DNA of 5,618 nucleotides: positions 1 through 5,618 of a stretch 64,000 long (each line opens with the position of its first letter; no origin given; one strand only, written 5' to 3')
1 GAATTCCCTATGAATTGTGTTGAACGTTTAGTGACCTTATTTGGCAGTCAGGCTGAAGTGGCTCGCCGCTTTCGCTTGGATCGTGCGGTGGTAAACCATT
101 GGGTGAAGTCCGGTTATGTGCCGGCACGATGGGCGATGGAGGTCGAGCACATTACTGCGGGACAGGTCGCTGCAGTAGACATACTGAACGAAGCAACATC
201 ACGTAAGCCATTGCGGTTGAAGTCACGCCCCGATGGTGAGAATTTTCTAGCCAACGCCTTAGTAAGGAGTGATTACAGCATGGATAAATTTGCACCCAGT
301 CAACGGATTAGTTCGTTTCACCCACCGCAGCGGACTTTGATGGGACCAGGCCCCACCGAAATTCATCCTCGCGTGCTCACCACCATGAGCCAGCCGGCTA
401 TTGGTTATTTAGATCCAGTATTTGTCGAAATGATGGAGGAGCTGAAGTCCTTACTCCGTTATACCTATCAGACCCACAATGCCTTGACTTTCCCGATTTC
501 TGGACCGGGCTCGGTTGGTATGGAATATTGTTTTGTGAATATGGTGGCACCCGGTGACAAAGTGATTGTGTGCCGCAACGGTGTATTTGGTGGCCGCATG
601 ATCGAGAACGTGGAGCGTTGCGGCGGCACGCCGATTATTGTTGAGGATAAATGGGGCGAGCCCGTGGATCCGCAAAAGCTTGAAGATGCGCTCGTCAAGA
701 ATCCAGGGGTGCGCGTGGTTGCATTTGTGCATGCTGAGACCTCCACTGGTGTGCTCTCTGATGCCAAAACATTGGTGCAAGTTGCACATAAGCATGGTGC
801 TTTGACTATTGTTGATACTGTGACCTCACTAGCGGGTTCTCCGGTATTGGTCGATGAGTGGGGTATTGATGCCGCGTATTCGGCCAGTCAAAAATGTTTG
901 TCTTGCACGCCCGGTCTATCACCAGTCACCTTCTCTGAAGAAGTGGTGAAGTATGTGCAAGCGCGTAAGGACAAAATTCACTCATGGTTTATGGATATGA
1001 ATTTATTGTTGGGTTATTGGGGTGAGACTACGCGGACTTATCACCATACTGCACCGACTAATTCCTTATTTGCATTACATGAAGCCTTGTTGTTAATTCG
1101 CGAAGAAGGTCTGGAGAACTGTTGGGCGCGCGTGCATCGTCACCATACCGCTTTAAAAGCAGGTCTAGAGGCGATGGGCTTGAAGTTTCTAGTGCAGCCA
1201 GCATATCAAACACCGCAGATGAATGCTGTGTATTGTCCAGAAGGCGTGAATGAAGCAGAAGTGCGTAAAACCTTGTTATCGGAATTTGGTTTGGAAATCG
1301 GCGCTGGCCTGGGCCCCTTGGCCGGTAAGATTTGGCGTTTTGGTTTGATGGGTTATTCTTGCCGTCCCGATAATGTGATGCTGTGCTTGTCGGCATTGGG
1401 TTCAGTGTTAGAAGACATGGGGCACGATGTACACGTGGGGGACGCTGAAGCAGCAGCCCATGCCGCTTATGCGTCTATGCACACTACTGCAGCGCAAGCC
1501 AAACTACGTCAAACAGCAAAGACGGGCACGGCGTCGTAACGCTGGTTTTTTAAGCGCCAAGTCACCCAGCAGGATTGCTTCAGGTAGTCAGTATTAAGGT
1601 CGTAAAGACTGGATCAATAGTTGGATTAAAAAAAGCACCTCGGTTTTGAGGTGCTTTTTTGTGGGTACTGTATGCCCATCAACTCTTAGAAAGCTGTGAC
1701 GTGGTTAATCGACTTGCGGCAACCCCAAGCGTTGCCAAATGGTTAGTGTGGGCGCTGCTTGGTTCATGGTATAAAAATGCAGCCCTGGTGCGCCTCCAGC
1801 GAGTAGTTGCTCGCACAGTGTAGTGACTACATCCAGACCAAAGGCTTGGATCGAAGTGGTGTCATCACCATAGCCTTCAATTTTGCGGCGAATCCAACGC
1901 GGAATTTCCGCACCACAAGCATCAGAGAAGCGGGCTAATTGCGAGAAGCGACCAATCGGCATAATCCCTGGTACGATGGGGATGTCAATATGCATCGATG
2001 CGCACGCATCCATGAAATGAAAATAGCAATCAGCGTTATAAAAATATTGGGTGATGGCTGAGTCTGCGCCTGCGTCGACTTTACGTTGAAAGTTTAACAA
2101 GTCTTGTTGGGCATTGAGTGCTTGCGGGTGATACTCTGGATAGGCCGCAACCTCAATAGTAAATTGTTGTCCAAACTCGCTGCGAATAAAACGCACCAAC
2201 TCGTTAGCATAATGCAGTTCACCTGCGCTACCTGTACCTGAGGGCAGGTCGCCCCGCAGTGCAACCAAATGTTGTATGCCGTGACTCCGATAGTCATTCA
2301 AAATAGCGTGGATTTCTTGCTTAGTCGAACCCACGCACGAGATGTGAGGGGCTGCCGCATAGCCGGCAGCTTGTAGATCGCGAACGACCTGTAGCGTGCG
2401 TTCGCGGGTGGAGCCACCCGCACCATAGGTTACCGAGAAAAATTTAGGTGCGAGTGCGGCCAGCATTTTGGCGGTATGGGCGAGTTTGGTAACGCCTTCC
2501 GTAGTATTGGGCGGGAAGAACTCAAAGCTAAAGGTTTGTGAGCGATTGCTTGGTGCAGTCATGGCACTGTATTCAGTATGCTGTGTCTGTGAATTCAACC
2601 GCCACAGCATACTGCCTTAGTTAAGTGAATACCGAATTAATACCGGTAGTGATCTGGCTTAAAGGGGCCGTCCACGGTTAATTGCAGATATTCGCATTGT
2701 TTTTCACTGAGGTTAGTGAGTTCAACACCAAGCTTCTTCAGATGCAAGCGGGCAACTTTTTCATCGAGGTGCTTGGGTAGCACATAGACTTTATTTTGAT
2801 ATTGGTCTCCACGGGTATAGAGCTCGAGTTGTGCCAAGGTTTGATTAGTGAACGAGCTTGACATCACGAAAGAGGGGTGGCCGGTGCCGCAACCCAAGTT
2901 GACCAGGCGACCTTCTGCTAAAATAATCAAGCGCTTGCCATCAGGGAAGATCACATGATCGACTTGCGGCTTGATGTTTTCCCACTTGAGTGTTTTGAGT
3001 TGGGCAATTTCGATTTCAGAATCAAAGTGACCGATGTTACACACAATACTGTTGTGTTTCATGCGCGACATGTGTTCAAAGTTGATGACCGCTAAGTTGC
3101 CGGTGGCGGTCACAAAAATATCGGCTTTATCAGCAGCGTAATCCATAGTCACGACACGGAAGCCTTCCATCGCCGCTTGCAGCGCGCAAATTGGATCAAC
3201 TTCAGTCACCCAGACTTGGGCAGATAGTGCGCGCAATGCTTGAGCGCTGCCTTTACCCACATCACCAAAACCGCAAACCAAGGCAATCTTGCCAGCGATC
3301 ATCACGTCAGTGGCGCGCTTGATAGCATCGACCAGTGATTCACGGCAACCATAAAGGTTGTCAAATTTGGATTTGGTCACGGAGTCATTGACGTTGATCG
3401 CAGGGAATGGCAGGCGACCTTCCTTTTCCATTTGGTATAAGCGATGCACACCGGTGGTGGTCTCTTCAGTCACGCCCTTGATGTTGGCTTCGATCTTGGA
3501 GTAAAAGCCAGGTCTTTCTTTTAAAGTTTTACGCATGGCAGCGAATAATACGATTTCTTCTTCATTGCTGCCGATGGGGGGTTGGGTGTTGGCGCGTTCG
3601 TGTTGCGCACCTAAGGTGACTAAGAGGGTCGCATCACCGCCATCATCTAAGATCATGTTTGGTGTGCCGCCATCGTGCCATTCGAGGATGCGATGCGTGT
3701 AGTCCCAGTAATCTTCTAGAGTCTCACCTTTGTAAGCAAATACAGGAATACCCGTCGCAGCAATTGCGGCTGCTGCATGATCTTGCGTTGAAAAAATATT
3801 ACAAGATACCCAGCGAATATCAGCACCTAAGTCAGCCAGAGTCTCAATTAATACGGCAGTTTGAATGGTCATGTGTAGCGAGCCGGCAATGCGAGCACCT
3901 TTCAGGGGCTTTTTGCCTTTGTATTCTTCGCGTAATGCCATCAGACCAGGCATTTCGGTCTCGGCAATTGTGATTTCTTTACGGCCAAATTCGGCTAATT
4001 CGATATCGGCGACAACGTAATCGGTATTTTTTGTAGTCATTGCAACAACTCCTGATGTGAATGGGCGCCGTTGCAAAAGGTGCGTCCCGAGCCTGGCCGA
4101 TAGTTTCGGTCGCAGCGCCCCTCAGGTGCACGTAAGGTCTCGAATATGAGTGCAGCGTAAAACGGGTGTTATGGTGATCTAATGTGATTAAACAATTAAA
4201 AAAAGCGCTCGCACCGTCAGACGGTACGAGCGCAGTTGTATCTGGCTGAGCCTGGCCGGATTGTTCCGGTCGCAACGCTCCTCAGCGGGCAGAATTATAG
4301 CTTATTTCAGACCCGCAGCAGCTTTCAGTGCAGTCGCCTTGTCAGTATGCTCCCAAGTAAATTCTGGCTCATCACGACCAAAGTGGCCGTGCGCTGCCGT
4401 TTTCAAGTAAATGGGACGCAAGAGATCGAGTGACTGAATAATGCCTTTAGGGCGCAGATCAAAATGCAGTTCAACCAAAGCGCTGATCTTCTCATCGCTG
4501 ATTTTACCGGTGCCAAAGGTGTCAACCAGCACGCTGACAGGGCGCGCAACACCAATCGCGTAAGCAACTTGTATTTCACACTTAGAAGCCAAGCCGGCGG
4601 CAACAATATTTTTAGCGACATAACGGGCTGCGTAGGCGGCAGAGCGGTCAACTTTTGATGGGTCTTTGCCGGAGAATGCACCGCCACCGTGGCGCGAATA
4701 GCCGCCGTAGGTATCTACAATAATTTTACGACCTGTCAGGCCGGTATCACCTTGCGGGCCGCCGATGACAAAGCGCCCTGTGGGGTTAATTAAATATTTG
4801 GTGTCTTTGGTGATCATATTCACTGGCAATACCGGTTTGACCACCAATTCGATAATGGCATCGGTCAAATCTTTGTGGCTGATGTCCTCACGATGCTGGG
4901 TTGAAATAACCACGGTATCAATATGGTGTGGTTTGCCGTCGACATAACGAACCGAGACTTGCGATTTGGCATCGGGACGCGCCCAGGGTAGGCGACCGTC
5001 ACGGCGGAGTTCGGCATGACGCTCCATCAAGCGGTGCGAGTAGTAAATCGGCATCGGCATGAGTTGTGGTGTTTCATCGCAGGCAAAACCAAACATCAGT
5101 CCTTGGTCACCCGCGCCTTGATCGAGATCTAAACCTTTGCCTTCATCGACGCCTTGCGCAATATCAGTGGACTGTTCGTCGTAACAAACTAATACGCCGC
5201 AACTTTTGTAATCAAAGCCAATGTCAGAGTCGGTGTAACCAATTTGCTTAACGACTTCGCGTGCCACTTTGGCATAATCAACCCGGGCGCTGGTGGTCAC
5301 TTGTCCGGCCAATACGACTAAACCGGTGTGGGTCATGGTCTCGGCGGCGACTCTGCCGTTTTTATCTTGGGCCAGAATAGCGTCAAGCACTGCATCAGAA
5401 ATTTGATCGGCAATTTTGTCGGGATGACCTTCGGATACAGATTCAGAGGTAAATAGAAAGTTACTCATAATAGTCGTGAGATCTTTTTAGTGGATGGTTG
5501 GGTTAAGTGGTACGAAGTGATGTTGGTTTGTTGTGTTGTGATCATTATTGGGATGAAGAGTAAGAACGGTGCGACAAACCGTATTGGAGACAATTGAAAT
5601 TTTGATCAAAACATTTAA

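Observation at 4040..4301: Tandem SAH riboswitches with two different expression platforms between metK and ahcY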

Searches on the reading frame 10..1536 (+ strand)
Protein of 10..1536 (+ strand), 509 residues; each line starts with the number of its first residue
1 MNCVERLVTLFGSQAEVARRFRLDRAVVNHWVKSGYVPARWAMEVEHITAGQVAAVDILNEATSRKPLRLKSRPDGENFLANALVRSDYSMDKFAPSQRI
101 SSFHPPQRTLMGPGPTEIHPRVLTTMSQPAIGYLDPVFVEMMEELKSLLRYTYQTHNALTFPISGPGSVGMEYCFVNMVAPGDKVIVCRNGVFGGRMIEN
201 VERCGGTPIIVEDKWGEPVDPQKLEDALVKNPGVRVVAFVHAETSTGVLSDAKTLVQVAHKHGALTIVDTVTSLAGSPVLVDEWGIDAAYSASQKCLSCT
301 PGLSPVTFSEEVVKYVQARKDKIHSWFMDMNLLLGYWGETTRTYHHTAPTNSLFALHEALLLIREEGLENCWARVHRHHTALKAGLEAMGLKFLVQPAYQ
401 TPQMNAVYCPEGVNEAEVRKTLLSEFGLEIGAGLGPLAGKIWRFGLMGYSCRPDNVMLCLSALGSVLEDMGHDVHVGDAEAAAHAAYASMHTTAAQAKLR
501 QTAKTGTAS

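Call 7: search_protein_families(library=pfam, proteins=[window:10-1536:+])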
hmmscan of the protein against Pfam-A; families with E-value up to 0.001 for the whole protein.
window:10-1536:+ (509 aa): 4 families
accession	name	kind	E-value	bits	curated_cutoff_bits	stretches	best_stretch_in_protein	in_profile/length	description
PF00266.25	Aminotran_5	-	7.1e-21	75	21.5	1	142-433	45-338/371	Aminotransferase class-V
PF15943.11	YdaS_toxin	-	9.6e-08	32.2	30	1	6-58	3-56/65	Bacterial toxin YdaS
PF00155.27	Aminotran_1_2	-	9.1e-06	25.5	19.7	1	129-270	34-186/361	Aminotransferase class I and II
PF14549.12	P22_Cro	-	0.00068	19.8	30.2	0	6-53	4-49/60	DNA-binding transcriptional regulator Cro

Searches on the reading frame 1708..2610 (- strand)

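Call 7: search_protein_families(library=pfam, proteins=[window:1708-2610:-])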
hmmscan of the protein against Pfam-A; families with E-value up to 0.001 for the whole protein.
window:1708-2610:- (301 aa): 1 family
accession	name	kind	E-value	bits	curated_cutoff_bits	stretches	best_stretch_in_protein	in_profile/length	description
PF02219.23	MTHFR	-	2.4e-88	296.7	24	1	21-296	7-287/287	Methylenetetrahydrofolate reductase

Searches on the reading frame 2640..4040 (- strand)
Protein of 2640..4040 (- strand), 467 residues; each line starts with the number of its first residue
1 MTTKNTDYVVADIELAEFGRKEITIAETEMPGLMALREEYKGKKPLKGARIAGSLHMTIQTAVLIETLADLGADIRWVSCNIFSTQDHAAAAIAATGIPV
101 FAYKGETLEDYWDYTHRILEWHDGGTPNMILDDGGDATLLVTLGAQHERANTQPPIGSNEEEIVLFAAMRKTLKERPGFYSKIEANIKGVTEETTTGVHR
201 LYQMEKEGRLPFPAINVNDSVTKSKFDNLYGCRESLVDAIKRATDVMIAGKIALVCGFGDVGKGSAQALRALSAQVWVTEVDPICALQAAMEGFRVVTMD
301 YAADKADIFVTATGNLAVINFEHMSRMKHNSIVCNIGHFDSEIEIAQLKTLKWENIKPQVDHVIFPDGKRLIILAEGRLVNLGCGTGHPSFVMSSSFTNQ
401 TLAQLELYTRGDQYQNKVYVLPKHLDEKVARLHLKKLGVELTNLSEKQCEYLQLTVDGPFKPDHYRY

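Call 7: search_protein_families(library=pfam, proteins=[window:2640-4040:-])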
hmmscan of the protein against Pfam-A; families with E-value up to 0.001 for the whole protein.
window:2640-4040:- (467 aa): 4 families
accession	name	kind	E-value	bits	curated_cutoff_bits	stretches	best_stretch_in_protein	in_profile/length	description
PF05221.23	AdoHcyase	-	2.4e-148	493.6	25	1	7-466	1-299/299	S-adenosyl-L-homocysteine hydrolase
PF00670.27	AdoHcyase_NAD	-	5.6e-78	261.1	27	1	228-387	1-162/162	S-adenosyl-L-homocysteine hydrolase, NAD binding domain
PF02826.25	2-Hacid_dh_C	-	1.2e-06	28.5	25.1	1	247-338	33-128/178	D-isomer specific 2-hydroxyacid dehydrogenase, NAD binding domain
PF02254.24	TrkA_N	-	0.00086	20.1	23.8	0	254-303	2-51/116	TrkA-N domain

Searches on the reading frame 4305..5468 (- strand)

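Call 7: search_protein_families(library=pfam, proteins=[window:4305-5468:-])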
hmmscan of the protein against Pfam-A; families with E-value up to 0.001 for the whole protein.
window:4305-5468:- (388 aa): 3 families
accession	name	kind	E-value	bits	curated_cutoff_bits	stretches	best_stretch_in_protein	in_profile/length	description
PF02773.21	S-AdoMet_synt_C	-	3.5e-70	234.8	25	1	235-373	1-137/138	S-adenosylmethionine synthetase, C-terminal domain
PF02772.21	S-AdoMet_synt_M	-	8e-49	165.2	29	1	116-233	1-120/120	S-adenosylmethionine synthetase, central domain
PF00438.25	S-AdoMet_synt_N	-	1.4e-41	141.5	33.1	1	3-100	1-98/99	S-adenosylmethionine synthetase, N-terminal domain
